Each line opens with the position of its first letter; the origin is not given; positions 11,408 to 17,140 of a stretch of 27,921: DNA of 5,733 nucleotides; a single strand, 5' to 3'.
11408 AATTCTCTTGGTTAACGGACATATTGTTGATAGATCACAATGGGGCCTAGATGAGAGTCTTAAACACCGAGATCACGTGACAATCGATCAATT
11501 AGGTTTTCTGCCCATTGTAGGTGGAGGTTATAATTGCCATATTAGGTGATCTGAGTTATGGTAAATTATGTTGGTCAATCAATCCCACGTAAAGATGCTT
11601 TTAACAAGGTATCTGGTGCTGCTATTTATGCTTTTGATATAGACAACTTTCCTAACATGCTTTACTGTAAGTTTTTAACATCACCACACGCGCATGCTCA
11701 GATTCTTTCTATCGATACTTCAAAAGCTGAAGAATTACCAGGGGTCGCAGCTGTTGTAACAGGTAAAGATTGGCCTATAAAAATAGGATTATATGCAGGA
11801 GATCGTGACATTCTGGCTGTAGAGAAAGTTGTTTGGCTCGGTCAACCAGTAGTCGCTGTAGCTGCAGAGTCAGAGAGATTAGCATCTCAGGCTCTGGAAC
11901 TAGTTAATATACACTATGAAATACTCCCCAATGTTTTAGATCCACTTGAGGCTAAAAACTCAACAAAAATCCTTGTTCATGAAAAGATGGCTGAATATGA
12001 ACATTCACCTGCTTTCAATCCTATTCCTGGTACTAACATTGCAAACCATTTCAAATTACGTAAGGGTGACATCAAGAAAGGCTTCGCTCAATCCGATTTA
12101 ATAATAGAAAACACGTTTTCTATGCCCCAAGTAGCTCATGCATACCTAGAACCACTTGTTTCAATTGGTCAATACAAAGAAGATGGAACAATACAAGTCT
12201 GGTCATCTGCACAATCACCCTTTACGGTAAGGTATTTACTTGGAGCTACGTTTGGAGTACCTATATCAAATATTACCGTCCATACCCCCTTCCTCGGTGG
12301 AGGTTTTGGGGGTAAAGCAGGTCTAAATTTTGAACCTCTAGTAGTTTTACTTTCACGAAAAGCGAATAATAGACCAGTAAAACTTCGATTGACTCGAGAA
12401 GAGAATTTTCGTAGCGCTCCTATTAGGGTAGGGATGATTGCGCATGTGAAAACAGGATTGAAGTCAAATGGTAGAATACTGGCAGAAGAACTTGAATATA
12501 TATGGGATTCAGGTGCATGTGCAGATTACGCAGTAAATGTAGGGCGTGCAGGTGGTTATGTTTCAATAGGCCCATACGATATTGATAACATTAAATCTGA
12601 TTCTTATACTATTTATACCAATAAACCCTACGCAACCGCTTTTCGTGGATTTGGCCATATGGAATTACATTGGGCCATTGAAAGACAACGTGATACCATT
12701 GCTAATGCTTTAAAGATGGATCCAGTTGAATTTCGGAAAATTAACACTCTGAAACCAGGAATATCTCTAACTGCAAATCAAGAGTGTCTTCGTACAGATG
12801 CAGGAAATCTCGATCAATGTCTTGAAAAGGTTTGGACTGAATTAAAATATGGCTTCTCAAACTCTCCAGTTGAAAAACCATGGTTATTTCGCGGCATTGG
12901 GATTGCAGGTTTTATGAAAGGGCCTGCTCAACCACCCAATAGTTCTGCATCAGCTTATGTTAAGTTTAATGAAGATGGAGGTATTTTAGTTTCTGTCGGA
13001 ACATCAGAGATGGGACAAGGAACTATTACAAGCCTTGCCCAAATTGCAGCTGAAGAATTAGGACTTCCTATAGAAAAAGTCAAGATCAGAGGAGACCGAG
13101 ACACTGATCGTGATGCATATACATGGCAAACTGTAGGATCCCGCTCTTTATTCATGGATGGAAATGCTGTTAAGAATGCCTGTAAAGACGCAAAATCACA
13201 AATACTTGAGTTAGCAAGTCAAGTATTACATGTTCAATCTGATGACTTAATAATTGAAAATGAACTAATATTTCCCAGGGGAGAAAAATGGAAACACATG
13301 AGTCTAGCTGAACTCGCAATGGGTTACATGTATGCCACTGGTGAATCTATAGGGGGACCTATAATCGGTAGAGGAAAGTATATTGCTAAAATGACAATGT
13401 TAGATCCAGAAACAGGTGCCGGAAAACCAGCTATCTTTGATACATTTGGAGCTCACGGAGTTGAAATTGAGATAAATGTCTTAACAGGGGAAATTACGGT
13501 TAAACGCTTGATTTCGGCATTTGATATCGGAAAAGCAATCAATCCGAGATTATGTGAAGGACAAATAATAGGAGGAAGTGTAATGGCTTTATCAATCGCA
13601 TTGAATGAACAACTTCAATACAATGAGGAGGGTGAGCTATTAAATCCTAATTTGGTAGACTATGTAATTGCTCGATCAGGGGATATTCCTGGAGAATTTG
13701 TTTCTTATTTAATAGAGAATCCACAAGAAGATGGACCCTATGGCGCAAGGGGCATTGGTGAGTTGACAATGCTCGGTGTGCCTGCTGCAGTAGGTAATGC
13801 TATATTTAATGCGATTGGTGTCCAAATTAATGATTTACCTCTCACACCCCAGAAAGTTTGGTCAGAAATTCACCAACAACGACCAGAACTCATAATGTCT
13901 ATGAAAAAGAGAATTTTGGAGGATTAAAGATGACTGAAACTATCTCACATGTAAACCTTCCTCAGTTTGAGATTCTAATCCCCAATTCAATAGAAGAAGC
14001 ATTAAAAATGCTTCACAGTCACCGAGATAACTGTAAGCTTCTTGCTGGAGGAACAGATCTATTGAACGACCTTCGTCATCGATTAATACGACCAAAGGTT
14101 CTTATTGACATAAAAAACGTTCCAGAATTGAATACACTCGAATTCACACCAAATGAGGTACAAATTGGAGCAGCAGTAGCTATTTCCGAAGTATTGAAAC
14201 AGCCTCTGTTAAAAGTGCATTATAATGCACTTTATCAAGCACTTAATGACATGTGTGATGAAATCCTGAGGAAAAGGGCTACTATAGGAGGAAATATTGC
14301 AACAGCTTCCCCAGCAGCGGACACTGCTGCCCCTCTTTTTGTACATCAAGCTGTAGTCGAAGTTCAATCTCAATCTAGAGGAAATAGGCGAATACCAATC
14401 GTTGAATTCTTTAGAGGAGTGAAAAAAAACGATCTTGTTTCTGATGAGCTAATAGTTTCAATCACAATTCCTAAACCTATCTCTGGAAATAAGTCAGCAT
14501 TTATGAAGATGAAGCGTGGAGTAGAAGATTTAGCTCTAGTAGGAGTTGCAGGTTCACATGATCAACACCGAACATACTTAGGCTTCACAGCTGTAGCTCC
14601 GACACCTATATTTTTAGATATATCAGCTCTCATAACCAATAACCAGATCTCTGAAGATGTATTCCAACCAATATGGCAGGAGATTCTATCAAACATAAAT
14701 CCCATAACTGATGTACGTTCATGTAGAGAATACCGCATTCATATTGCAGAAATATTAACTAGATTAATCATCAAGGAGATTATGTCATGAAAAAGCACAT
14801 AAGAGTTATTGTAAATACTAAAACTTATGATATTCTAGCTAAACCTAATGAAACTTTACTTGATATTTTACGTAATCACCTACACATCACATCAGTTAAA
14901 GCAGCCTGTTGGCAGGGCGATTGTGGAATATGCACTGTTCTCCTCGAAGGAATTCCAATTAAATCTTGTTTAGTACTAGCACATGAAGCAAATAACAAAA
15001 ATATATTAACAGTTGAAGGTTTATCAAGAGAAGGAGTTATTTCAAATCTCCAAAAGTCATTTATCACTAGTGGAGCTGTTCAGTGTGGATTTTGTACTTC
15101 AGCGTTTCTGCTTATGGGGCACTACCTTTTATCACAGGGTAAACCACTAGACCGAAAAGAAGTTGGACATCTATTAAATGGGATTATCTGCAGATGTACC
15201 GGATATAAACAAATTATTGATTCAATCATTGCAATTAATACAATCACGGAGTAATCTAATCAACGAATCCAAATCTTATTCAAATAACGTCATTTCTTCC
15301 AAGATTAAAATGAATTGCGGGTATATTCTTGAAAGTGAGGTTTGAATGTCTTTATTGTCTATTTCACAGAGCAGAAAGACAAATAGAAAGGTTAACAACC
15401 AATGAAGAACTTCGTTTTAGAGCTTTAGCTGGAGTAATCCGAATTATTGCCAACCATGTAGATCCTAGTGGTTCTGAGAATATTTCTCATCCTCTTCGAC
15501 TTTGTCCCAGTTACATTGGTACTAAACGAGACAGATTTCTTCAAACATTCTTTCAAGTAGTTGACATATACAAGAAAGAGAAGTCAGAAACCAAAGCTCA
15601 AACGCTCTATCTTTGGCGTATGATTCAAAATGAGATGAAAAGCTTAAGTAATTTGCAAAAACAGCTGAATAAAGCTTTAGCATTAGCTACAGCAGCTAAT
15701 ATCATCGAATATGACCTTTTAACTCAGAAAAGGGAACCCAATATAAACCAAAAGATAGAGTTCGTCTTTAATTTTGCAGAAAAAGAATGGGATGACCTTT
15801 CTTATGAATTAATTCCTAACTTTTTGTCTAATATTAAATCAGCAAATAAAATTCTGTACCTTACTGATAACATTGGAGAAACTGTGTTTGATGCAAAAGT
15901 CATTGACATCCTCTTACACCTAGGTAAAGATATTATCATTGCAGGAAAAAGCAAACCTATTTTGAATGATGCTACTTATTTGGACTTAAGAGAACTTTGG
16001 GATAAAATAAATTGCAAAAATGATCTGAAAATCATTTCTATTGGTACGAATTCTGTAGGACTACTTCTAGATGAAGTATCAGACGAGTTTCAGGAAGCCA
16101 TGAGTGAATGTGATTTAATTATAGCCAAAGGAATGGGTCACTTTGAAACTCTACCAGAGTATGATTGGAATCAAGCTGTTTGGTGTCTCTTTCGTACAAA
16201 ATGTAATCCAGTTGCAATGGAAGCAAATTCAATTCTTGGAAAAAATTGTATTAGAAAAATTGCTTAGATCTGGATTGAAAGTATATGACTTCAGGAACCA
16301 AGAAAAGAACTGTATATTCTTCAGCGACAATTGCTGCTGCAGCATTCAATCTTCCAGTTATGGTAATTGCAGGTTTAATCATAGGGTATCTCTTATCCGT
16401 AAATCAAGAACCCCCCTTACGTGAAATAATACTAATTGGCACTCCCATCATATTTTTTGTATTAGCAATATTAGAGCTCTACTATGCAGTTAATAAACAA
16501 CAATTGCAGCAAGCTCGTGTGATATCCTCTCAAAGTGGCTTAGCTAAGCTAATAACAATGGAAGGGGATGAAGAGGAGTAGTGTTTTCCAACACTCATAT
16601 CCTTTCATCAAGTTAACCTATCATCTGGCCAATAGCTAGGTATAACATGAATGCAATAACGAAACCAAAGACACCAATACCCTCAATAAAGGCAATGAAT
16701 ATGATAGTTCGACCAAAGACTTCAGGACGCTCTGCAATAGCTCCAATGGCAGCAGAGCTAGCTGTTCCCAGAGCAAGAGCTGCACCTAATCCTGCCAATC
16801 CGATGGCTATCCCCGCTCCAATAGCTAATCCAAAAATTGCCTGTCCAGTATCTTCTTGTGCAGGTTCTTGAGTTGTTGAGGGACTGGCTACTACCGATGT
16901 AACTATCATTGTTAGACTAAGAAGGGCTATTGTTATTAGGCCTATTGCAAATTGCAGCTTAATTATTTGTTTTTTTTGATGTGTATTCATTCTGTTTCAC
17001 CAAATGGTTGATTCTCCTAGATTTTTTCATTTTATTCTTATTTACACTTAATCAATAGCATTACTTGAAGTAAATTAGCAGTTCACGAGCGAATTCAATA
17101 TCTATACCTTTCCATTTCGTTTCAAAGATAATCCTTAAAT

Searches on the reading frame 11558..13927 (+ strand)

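Call 30: search_protein_families(library=ncbifam, proteins=[window:11558-13927:+], max_evalue=0.001)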
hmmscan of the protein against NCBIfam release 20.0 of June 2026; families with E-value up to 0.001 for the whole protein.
window:11558-13927:+ (789 aa): 13 families
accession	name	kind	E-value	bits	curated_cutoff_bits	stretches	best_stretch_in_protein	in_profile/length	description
NF043082.1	XdhA_XDHase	equivalog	3.5e-151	504.9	780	1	5-773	1-754/758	xanthine dehydrogenase subunit XdhA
TIGR03194.1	4hydrxCoA_A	equivalog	9.1e-149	497.2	994.55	1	9-769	1-744/746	4-hydroxybenzoyl-CoA reductase subunit alpha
NF007426.0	PRK09970.1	equivalog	1.1e-145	486.6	916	1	3-773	4-757/761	xanthine dehydrogenase molybdenum-binding subunit XdhA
TIGR03196.1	pucD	equivalog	1.3e-113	380.9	783.65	1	6-767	4-754/763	xanthine dehydrogenase subunit D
NF041018.1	glyceraldDH_alpha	equivalog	1.1e-112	377.8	790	1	3-768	1-741/741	glyceraldehyde dehydrogenase subunit alpha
NF040766.1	CODH_aero_grp5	exception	1.7e-101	340.7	950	2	3-587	3-591/785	aerobic carbon-monoxide dehydrogenase large subunit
NF045668.1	pterin_aldehy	equivalog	2.4e-98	330.3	1100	2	5-544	175-713/905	molybdopterin-dependent aldehyde oxidoreductase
TIGR02965.1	xanthine_xdhB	equivalog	7.4e-95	318.7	849.5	1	6-755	2-731/758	xanthine dehydrogenase molybdopterin binding subunit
NF041671.1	peri_hyde_PaoC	equivalog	1.8e-89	301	1180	1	3-772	16-732/735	aldehyde oxidoreductase molybdenum-binding subunit PaoC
TIGR03311.1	Se_dep_XDH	equivalog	3.4e-88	296.7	830.45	2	4-552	161-679/848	selenium-dependent xanthine dehydrogenase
TIGR02416.1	CO_dehy_Mo_lg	equivalog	5e-88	296.1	991.15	1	20-769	8-769/770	aerobic carbon-monoxide dehydrogenase large subunit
TIGR03313.1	Se_sel_red_Mo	hypoth_equivalog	6.2e-86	288.9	1101.9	2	157-771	349-949/951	molybdopterin-dependent oxidoreductase Mo/Fe-S-binding subunit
TIGR02969.1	mam_aldehyde_ox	subfamily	1.8e-65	221.2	1912.3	1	5-753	576-1279/1330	aldehyde oxidase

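Call 31: search_protein_families(library=pfam, proteins=[window:11558-13927:+], max_evalue=0.001)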
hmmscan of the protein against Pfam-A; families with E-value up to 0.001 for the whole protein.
window:11558-13927:+ (789 aa): 3 families
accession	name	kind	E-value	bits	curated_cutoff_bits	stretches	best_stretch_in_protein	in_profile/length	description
PF20256.3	MoCoBD_2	-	4.6e-72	243.3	27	1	439-711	20-283/283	Molybdopterin cofactor-binding domain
PF02738.23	MoCoBD_1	-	2.6e-71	240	27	1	160-396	8-243/244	Molybdopterin cofactor-binding domain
PF01315.27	Ald_Xan_dh_C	-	3.5e-27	95.3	31.3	1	19-123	1-109/110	Aldehyde oxidase and xanthine dehydrogenase, a/b hammerhead domain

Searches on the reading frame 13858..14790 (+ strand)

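Call 30: search_protein_families(library=ncbifam, proteins=[window:13858-14790:+], max_evalue=0.001)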
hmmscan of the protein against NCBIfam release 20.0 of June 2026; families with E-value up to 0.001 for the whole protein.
window:13858-14790:+ (310 aa): 8 families
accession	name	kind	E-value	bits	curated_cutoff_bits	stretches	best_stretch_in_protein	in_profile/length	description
NF041019.1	glyceraldDH_beta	equivalog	1.5e-50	172.1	350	1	35-307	4-279/280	glyceraldehyde dehydrogenase subunit beta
NF043083.1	XdhB_XDHase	equivalog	1.1e-46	159.3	310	1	41-309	9-284/289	xanthine dehydrogenase subunit XdhB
NF007427.0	PRK09971.1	equivalog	6.1e-45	153.7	287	1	39-308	7-283/292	xanthine dehydrogenase FAD-binding subunit XdhB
TIGR02963.1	xanthine_xdhA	equivalog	3.5e-35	121.5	467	1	30-301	186-462/468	xanthine dehydrogenase small subunit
TIGR03195.1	4hydrxCoA_B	equivalog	2.6e-32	112.2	404.55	2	34-148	2-115/321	4-hydroxybenzoyl-CoA reductase subunit beta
TIGR03199.1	pucC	equivalog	4.8e-17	62.1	306.05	1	42-295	1-256/264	xanthine dehydrogenase subunit C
TIGR03312.1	Se_sel_red_FAD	hypoth_equivalog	1.3e-13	50.8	241.5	1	40-300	5-242/257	molybdopterin-dependent oxidoreductase FAD-binding subunit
TIGR02969.1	mam_aldehyde_ox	subfamily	9e-07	26.7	1912.3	1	59-228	258-437/1330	aldehyde oxidase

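Call 31: search_protein_families(library=pfam, proteins=[window:13858-14790:+], max_evalue=0.001)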
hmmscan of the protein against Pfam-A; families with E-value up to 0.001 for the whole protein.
window:13858-14790:+ (310 aa): 2 families
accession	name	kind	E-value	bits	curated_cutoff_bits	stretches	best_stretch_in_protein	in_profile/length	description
PF00941.27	FAD_binding_5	-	3.6e-47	160.8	27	1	36-207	2-170/170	FAD binding domain in molybdopterin dehydrogenase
PF03450.22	CO_deh_flav_C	-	8.9e-10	39.1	25.5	1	214-307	2-101/102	CO dehydrogenase flavoprotein C-terminal domain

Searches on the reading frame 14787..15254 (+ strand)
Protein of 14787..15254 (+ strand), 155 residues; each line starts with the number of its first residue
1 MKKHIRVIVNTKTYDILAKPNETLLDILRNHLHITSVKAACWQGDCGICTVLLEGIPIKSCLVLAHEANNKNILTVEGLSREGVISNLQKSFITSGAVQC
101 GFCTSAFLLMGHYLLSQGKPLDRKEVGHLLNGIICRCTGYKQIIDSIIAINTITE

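Call 30: search_protein_families(library=ncbifam, proteins=[window:14787-15254:+], max_evalue=0.001)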
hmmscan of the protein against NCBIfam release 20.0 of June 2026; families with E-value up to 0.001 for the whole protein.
window:14787-15254:+ (155 aa): 12 families
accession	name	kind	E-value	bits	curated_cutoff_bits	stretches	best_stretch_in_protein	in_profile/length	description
NF043084.2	XdhC_XDHase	equivalog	3.7e-47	159.6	217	1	3-147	1-146/151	xanthine dehydrogenase subunit XdhC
NF041020.1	glyceraldDH_gamma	equivalog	2.6e-43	147.5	290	1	3-148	11-156/164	glyceraldehyde dehydrogenase subunit gamma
NF007387.0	PRK09908.1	equivalog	3.1e-40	137.2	212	1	4-148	8-153/159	xanthine dehydrogenase iron sulfur-binding subunit XdhC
NF045668.1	pterin_aldehy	equivalog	4.5e-38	130.9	1100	1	6-150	4-151/905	molybdopterin-dependent aldehyde oxidoreductase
TIGR03193.1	4hydroxCoAred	equivalog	8.2e-35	119.9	257.8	1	6-149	3-146/148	4-hydroxybenzoyl-CoA reductase subunit gamma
TIGR03198.1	pucE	equivalog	4e-34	117.2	254.3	1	2-150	1-148/151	xanthine dehydrogenase subunit E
TIGR03311.1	Se_dep_XDH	equivalog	2.9e-33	115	830.45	1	6-147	2-140/848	selenium-dependent xanthine dehydrogenase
NF008514.0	PRK11433.1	equivalog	3.7e-27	95.2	322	1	5-106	53-154/218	aldehyde dehydrogenase iron-sulfur subunit PaoA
TIGR02963.1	xanthine_xdhA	equivalog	7.2e-27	94.1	467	1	9-149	5-156/468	xanthine dehydrogenase small subunit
TIGR02969.1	mam_aldehyde_ox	subfamily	1.7e-14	52.3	1912.3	1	18-147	17-157/1330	aldehyde oxidase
TIGR03313.1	Se_sel_red_Mo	hypoth_equivalog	1.6e-09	36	1101.9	1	10-147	4-141/951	molybdopterin-dependent oxidoreductase Mo/Fe-S-binding subunit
NF009226.0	PRK12576.1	equivalog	0.00063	19.2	344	1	22-85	41-106/317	succinate dehydrogenase/fumarate reductase iron-sulfur subunit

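Call 31: search_protein_families(library=pfam, proteins=[window:14787-15254:+], max_evalue=0.001)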
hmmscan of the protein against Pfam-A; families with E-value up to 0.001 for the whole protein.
window:14787-15254:+ (155 aa): 3 families
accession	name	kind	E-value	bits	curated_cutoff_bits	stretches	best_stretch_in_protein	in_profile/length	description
PF01799.25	Fer2_2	-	1.5e-21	76.7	30.3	1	75-147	1-74/75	[2Fe-2S] binding domain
PF00111.32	Fer2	-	1.3e-07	31.9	21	1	8-60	2-54/77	2Fe-2S iron-sulfur cluster binding domain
PF13085.11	Fer2_3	-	3.9e-06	27.3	27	1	11-88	18-98/107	2Fe-2S iron-sulfur cluster binding domain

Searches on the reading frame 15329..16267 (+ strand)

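Call 30: search_protein_families(library=ncbifam, proteins=[window:15329-16267:+], max_evalue=0.001)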
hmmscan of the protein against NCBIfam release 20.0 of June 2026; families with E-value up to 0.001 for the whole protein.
window:15329-16267:+ (312 aa): 2 families
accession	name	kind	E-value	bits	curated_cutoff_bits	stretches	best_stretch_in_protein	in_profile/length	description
NF040824.1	damage_ctl_Phtase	equivalog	2.8e-39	135.3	440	1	1-300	1-273/282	damage-control phosphatase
NF041594.1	dam_ctlPhtase_Archglob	equivalog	7.2e-25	88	500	1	1-299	1-275/287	damage-control phosphatase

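Call 31: search_protein_families(library=pfam, proteins=[window:15329-16267:+], max_evalue=0.001)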
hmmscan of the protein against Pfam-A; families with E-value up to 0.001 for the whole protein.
window:15329-16267:+ (312 aa): 1 family
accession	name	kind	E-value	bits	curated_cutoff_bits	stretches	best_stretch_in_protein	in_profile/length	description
PF01937.24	ARMT1-like_dom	-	2.9e-47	161.8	25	1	6-299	4-303/311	Damage-control phosphatase ARMT1-like domain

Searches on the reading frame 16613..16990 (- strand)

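Call 3: search_protein_families(library=pfam, proteins=[window:16613-16990:-], max_evalue=1)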
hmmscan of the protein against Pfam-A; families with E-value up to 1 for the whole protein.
window:16613-16990:- (125 aa): 6 families
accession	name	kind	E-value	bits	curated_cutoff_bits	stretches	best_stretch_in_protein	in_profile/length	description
PF00137.26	ATP-synt_C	-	9.7e-18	64.6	24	1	57-116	1-60/60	ATP synthase subunit C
PF14340.12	DUF4395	-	0.014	16.1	24.5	1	12-82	34-103/130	Domain of unknown function (DUF4395)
PF14110.11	DUF4282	-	0.03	15.4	27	1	8-59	11-54/86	Domain of unknown function (DUF4282)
PF08105.16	Antimicrobial10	-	0.085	13.4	25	1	13-43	2-32/50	Metchnikowin family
PF18573.7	BclA_C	-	0.37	11.1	38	1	20-82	57-122/128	BclA C-terminal domain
PF05818.17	TraT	-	0.66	10.1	31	1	25-87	64-127/214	Enterobacterial TraT complement resistance protein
